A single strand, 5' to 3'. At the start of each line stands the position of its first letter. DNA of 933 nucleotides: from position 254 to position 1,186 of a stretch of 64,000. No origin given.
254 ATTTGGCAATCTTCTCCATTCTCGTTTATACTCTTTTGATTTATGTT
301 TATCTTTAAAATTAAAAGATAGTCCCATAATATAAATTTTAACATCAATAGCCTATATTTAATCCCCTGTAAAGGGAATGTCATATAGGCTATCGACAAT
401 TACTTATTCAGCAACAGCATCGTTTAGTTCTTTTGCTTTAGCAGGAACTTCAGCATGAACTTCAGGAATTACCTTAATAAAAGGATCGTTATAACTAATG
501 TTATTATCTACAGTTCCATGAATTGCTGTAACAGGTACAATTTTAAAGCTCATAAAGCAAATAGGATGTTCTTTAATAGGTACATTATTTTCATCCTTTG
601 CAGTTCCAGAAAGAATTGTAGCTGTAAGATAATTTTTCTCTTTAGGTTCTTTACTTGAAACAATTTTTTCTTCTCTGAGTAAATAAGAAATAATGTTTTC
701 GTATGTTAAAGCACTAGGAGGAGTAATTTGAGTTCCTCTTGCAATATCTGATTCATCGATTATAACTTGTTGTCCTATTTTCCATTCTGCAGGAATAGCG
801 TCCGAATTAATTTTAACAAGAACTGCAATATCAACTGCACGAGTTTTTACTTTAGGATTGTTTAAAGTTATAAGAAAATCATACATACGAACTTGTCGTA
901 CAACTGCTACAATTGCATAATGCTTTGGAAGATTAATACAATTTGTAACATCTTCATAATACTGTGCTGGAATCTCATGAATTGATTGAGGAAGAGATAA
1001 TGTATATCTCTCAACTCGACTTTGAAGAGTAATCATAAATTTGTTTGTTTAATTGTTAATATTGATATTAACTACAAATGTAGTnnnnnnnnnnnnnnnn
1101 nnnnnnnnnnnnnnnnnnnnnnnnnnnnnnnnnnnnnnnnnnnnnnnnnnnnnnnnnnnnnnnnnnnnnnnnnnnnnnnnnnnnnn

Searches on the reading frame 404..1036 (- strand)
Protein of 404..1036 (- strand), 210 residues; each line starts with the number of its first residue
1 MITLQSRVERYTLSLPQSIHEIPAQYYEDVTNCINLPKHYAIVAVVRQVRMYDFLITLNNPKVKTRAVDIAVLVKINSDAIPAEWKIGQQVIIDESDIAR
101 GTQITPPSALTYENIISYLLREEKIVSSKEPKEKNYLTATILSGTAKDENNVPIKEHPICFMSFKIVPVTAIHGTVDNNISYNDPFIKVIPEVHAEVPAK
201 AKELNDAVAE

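Call 20: search_protein_families(library=phrogs, proteins=[window:404-1036:-], max_evalue=0.01)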
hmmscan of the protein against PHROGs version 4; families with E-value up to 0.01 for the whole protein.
window:404-1036:- (210 aa): 0 families

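Call 21: search_protein_families(library=pfam, proteins=[window:404-1036:-], max_evalue=0.1)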
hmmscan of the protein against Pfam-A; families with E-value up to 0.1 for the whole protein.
window:404-1036:- (210 aa): 1 family
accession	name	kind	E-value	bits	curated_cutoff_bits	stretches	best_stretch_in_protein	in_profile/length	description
PF10417.14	1-cysPrx_C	-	0.025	15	21.1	1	78-93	9-25/41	C-terminal domain of 1-Cys peroxiredoxin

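Call 34: find_related_loci(query=A1, collection=viral_contigs, flank=5000)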
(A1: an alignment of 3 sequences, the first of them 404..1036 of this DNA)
Query A1 (210 aa) in viral_contigs; peptide patterns used: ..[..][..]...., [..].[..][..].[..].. (x = any residue, [..] = any of these).
37 stretches matched a pattern; 1 encode a relative of the query (tblastn E <= 1e-3); 1 distinct loci.
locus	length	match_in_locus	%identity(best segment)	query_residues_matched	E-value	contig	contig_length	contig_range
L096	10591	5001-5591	59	3-196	2e-77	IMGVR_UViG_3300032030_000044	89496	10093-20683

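Call 35: find_related_loci(query=A1, collection=metagenome_contigs, flank=5000)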
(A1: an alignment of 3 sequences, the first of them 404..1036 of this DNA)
Query A1 (210 aa) in metagenome_contigs; peptide patterns used: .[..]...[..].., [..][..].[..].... (x = any residue, [..] = any of these).
80 stretches matched a pattern; 2 encode a relative of the query (tblastn E <= 1e-3); 2 distinct loci.
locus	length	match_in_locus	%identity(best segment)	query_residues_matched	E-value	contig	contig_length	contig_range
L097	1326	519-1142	58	1-206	7e-86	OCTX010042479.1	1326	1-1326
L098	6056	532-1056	34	1-187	3e-28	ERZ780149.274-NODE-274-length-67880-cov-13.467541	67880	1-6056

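Call 38: find_homologous_proteins(query=A1, max_evalue=0.001)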
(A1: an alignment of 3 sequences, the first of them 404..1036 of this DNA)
Query A1 (3 sequences) (210 aa, profile of the alignment): 28 proteins with E <= 0.001 among 2458 candidates.
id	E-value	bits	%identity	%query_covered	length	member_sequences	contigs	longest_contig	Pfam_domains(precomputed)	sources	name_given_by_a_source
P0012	2.2e-117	408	65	90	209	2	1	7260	-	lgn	-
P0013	6.0e-115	400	95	99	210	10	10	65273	-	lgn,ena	-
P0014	1.2e-114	399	62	92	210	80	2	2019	-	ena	-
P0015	4.1e-114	397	62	92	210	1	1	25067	-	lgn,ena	-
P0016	2.5e-113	395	62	92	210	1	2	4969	-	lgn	-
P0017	3.2e-113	395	62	92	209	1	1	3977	-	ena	-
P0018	1.6e-112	392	61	92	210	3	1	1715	-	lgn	-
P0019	6.2e-110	384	60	95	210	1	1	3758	-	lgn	-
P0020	4.0e-108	378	60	91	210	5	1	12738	-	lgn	-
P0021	1.8e-107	376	60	91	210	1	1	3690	-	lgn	-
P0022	3.0e-107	375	60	95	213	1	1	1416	-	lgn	-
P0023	4.0e-107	375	63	93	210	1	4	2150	-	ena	-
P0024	4.7e-107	374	62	90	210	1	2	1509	-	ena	-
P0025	8.5e-107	374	58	91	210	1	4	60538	-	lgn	-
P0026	1.3e-106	373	63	90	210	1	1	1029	-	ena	-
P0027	2.6e-106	372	62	90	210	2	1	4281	-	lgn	-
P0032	2.4e-91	323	55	97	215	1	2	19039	-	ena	-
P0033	6.1e-90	318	60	91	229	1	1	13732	-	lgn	-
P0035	2.3e-83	297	60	90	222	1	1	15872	-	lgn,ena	-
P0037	3.8e-79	283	55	95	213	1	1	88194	-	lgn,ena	-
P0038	2.0e-70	255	56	89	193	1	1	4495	-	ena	-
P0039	2.7e-18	84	29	89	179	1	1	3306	-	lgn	-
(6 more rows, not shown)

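Call 40: find_encoding_contigs(protein=P0032, flank=4000, max_places=2)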
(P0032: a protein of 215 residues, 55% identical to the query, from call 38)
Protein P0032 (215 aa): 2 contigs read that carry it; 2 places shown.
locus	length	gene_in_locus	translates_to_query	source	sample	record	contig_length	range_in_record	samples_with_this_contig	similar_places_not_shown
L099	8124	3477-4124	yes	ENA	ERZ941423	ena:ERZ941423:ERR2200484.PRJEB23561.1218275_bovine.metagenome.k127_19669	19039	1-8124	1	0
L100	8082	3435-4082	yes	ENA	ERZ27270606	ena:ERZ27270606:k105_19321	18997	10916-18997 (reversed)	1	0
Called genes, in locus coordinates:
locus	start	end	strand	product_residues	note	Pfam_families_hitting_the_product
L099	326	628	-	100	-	-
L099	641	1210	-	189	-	-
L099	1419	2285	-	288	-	-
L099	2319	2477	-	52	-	-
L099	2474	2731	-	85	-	-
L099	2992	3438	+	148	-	-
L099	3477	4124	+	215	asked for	-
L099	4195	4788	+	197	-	-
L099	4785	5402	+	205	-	-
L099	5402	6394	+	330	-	-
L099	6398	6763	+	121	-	-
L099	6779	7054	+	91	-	-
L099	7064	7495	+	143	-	PF05838:Glyco_hydro_108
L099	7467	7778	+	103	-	-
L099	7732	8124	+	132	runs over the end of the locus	-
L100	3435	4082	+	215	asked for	-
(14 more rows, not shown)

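Call 41: find_encoding_contigs(protein=P0033, flank=4000, max_places=2)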
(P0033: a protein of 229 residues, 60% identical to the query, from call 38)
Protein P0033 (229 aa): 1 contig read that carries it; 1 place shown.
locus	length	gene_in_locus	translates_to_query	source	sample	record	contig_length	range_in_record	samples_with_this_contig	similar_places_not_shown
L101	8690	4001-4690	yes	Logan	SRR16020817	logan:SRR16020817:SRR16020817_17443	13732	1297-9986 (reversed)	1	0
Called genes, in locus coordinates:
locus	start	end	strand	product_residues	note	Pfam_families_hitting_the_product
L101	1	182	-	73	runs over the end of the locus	-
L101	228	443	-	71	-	-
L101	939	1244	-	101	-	-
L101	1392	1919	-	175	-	-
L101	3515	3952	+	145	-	-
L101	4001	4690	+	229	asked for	-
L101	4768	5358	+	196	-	-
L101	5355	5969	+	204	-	-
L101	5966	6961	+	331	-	-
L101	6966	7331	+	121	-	-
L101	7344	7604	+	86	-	-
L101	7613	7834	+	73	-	-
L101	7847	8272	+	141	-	PF05838:Glyco_hydro_108, PF01471:PG_binding_1 (faint)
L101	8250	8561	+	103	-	-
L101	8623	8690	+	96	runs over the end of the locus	-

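Call 42: find_encoding_contigs(protein=P0035, flank=4000, max_places=2)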
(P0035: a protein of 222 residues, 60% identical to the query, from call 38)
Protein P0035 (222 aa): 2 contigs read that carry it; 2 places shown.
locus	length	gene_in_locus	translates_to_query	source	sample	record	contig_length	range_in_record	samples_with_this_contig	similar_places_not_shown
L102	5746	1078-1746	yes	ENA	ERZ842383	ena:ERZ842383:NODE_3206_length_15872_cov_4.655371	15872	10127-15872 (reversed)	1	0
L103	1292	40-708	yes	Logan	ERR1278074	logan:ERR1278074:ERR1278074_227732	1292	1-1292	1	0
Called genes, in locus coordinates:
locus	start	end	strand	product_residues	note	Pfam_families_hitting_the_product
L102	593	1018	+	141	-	-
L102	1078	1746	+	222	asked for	-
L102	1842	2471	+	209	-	-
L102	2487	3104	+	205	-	-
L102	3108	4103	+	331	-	-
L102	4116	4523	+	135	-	-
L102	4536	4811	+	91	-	-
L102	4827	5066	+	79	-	-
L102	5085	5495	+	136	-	PF05838:Glyco_hydro_108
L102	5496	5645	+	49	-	-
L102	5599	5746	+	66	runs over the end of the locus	-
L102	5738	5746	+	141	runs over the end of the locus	-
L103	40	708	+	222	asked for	-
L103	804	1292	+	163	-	?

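Call 43: find_encoding_contigs(protein=P0037, flank=4000, max_places=2)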
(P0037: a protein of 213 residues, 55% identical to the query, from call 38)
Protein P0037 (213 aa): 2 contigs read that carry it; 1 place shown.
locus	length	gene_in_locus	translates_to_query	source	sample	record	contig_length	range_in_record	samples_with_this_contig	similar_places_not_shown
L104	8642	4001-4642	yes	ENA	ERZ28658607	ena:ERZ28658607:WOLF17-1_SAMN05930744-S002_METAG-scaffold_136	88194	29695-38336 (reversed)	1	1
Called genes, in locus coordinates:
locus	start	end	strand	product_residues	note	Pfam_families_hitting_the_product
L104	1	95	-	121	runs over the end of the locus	-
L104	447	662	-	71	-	-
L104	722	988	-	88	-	-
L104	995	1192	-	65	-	-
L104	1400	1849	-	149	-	-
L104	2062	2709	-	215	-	-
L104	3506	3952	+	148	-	-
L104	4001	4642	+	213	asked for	-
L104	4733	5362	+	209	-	-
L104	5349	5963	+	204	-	-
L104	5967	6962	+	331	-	-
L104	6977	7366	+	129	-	-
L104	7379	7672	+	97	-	-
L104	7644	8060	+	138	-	PF05838:Glyco_hydro_108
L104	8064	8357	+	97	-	-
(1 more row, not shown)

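Call 50: find_encoding_contigs(protein=P0025, flank=4000, max_places=3)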
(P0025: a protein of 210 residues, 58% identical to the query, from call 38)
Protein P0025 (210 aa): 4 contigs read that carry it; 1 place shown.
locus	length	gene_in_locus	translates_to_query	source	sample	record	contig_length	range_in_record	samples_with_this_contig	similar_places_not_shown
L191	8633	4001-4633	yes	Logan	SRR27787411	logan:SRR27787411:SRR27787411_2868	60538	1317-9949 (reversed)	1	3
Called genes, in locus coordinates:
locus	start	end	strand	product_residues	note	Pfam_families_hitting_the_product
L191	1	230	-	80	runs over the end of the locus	-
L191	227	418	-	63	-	-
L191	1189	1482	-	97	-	-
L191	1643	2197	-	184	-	-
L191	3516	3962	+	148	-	-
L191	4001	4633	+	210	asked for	-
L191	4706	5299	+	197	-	-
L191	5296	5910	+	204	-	-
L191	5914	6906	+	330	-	-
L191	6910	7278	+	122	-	-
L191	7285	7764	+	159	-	-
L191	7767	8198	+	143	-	PF05838:Glyco_hydro_108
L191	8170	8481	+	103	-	-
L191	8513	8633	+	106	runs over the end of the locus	-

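Call 51: find_encoding_contigs(protein=P0027, flank=4000, max_places=2)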
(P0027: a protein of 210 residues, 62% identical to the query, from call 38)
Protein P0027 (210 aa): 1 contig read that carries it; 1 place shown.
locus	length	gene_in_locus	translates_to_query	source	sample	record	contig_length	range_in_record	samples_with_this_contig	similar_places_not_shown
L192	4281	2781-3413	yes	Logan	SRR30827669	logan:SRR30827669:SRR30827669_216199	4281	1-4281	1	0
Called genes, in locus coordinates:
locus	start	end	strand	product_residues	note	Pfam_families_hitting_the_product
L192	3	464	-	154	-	?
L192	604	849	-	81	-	-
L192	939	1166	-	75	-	-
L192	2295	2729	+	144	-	-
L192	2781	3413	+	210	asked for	-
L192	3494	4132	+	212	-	-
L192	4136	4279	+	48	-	?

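Call 53: find_encoding_contigs(protein=P0038, flank=4000, max_places=2)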
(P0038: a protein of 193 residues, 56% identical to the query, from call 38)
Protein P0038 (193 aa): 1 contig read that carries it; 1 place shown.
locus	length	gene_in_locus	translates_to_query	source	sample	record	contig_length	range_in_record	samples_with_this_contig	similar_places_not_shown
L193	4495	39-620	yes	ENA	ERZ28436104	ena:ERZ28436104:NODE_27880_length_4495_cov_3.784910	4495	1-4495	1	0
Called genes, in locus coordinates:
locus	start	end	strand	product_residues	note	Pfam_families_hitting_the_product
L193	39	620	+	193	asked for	-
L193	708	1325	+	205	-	-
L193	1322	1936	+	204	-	-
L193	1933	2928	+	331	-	-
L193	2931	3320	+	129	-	-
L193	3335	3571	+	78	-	-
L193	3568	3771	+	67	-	-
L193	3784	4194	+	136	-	PF05838:Glyco_hydro_108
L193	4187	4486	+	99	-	-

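Call 54: find_encoding_contigs(protein=P0039, flank=4000, max_places=2)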
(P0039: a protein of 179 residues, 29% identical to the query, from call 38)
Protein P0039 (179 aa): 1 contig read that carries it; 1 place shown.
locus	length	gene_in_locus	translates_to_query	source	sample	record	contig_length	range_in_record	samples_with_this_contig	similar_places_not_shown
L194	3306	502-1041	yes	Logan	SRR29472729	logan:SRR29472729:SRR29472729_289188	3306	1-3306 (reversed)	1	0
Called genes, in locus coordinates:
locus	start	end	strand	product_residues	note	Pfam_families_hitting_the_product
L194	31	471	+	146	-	-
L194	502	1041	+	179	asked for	-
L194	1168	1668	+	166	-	-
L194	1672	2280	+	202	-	-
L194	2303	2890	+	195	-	PF13392:HNH_3, PF22083:I-HmuI_NUMOD-like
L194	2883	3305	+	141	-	?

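Call 67: search_dna_similar(query=window:404-1036:-, collection=phages, mode=protein, max_rows=40, max_evalue=0.001)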
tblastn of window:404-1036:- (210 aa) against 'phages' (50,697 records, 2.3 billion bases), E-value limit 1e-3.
Records with a match: 21; places in all: 21; records where one place covers at least 80% of the query: 21.
Best place of each record, by identity: <60% 21.
By first word of the organism name: uncultured 10; CrAssphage 7; Bacteriophage 2; Carjivirus 1; crAssphage 1.
By host as written in the record: - 19; Homo sapiens 1; bacterium 1.
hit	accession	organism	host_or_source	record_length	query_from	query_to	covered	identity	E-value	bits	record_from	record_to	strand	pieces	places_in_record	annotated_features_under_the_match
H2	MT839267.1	Bacteriophage sp.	human fecal samples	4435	1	187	89%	30.9%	3e-17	85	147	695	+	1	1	record has no annotation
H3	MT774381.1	uncultured phage cr3_1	human feces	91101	1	188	90%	25.8%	3e-10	64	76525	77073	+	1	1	hypothetical protein (x2)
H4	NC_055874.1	uncultured phage cr3_1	human feces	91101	1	188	90%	25.8%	3e-10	64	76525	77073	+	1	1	hypothetical protein (x2)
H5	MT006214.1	CrAssphage LMMB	human gut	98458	1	187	89%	23.4%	2e-4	47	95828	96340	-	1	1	hypothetical protein (x2)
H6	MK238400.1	CrAssphage ZA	Homo sapiens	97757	1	187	89%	23.4%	6e-4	46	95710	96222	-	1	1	hypothetical protein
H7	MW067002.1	CrAssphage sp. C0526BW15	stool sample from an infant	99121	1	187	89%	23.4%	6e-4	46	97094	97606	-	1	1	hypothetical protein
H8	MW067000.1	CrAssphage sp. C0521BD4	stool sample from an infant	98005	1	187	89%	23.4%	8e-4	45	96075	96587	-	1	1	hypothetical protein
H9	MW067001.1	CrAssphage sp. C0521BW15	stool sample from an infant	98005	1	187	89%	23.4%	8e-4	45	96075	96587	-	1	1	hypothetical protein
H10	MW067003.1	CrAssphage sp. C0531BW4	stool sample from an infant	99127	1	187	89%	23.4%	8e-4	45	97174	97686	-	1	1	hypothetical protein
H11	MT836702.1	Bacteriophage sp.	human fecal samples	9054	1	187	89%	23.4%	8e-4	45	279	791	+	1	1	record has no annotation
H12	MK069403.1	CrAssphage sp. O-152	fecal sample from Mexican boy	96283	1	187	89%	23.4%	9e-4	45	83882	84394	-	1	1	record has no annotation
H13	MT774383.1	uncultured phage cr11_1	human feces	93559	1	175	83%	25.0%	1e-10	66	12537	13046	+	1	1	hypothetical protein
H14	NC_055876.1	uncultured phage cr11_1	human feces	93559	1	175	83%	25.0%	1e-10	66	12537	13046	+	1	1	hypothetical protein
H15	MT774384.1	uncultured phage cr8_1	human feces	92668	7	176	81%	25.6%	1e-3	45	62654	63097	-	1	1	hypothetical protein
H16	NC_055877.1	uncultured phage cr8_1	human feces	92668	7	176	81%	25.6%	1e-3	45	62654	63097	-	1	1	hypothetical protein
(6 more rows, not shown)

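Call 71: get_annotated_region(hit=H3, flank=4000)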
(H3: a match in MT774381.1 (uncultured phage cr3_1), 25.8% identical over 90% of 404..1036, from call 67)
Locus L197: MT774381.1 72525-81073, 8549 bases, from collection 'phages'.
description: Uncultured phage cr3_1, complete genome.
organism: uncultured phage cr3_1 (NCBI taxid 2772065)
taxonomy: Viruses; Duplodnaviria; Heunggongvirae; Uroviricota; Caudoviricetes; Crassvirales; Intestiviridae; Crudevirinae; Diorhovirus; Diorhovirus intestinalis
host: -; source: human feces; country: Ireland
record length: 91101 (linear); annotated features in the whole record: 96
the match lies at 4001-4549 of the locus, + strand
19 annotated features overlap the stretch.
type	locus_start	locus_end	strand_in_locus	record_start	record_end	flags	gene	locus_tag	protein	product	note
CDS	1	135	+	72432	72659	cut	-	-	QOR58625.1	hypothetical protein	gp_19611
CDS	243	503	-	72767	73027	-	-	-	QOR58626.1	hypothetical protein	gp_19612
CDS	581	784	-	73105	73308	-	-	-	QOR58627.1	hypothetical protein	gp_19613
CDS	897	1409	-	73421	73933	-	-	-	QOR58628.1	hypothetical protein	gp_19614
CDS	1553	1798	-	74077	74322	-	-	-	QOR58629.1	hypothetical protein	gp_19615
CDS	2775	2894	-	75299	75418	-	-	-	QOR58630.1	hypothetical protein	gp_19616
CDS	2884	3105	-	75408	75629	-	-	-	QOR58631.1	hypothetical protein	gp_19617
CDS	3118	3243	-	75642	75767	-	-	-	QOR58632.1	hypothetical protein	gp_19618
CDS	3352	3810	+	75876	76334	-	-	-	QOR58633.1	hypothetical protein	gp_19619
CDS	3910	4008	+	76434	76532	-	-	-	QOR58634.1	hypothetical protein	gp_19620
CDS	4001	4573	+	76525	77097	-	-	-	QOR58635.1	hypothetical protein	gp_19621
CDS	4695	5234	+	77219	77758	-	-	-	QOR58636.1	hypothetical protein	gp_19622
CDS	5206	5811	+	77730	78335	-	-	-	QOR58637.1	hypothetical protein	gp_19623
CDS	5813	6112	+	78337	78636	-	-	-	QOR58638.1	peptidase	gp_19624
CDS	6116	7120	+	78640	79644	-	-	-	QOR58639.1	DNA replication, ATP-dependent helicase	gp_19625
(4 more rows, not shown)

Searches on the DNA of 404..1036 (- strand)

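Call 86: search_dna_similar(query=L096:3900-4400:-, collection=phages, mode=distant, max_rows=15)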
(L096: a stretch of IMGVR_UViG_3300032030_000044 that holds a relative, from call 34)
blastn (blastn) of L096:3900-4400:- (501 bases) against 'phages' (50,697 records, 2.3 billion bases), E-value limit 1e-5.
No match.

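Call 114: search_with_rna_model(model_id=R1, sources=[L211, L102, L101, L104, L099], max_evalue=10, filters=off, show_alignments=2)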
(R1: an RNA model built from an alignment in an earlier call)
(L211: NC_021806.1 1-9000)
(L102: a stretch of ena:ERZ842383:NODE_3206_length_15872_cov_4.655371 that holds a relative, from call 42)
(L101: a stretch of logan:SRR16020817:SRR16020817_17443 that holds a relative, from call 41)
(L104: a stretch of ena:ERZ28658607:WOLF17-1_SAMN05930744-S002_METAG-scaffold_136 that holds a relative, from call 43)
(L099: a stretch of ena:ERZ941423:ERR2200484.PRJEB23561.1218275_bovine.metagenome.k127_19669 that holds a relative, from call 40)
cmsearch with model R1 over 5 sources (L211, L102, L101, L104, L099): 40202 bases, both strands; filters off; matches with E-value up to 10: 7.
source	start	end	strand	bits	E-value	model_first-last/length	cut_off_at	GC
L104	2848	2918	-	10.1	1.6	1-94/94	no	0.48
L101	7915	7942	+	8.5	3.4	1-94/94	no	0.39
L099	2771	2831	-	8.2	4.1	11-71/94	no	0.31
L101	3161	3194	-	7.5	5.7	1-94/94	no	0.44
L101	2933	2998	-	7.4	6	11-75/94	no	0.23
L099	2549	2577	-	7.3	6.2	1-94/94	no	0.38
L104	7712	7739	+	7.2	6.6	1-94/94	no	0.39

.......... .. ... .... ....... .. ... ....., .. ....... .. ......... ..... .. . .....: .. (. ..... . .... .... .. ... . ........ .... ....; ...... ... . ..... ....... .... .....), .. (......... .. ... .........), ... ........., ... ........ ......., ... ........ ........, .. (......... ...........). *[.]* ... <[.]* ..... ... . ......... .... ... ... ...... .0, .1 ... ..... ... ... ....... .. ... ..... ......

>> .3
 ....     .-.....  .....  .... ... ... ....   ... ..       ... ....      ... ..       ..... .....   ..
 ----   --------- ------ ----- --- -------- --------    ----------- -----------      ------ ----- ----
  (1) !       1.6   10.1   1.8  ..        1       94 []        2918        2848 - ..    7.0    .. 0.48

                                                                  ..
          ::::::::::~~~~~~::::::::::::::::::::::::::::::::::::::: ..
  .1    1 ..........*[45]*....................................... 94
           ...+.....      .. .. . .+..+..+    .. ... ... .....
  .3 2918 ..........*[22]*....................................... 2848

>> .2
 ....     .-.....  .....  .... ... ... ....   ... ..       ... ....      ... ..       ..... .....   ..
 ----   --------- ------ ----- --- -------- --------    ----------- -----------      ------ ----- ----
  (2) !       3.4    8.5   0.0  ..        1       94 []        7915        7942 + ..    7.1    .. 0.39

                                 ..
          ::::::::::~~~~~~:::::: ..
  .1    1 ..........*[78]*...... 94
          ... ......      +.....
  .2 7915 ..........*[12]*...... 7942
